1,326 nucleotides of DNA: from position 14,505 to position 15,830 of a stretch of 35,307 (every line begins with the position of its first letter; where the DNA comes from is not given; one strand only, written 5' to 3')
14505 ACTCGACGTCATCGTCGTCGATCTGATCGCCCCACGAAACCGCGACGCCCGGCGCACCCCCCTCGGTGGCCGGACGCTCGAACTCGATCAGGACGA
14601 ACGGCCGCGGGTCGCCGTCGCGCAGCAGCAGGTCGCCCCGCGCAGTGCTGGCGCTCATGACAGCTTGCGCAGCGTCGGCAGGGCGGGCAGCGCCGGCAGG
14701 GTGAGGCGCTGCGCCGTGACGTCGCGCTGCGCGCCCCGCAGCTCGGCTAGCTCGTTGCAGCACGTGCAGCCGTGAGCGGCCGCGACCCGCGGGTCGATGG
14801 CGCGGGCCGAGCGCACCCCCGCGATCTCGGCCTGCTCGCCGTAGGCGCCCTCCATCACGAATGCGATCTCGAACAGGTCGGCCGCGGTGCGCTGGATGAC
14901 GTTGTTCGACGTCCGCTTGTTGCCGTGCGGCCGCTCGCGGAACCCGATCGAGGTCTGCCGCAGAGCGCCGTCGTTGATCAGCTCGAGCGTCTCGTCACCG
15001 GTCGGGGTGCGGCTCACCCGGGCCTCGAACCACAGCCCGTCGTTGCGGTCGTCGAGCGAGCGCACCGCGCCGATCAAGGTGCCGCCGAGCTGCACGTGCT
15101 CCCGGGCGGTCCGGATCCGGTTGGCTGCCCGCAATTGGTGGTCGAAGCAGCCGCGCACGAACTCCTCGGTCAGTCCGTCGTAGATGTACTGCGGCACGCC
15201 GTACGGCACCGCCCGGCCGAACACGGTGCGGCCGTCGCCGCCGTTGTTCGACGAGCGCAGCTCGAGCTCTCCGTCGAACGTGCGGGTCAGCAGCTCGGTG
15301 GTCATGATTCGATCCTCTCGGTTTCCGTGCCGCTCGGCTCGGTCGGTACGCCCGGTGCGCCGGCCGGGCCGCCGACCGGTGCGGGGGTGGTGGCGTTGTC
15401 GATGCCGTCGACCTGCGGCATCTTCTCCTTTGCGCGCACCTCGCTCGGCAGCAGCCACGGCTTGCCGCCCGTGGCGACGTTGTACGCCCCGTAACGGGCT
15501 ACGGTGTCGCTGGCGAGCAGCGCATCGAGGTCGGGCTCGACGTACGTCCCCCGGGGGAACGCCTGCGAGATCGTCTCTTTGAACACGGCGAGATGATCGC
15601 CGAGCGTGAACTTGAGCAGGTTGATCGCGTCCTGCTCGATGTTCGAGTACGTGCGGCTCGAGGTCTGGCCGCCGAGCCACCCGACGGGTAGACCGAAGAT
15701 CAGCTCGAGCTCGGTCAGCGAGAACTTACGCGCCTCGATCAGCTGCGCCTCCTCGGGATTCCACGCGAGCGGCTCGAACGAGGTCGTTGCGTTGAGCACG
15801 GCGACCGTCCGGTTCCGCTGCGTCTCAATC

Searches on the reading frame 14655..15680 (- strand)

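Call 108: search_protein_families(library=pfam, proteins=[window:14655-15680:-], max_evalue=0.01)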
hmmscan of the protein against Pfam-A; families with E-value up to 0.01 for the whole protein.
window:14655-15680:- (341 aa): 1 family
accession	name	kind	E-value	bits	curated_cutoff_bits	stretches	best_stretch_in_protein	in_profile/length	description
PF04586.22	Peptidase_S78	-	1.1e-14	55.3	21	1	139-287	3-153/165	Caudovirus prohead serine protease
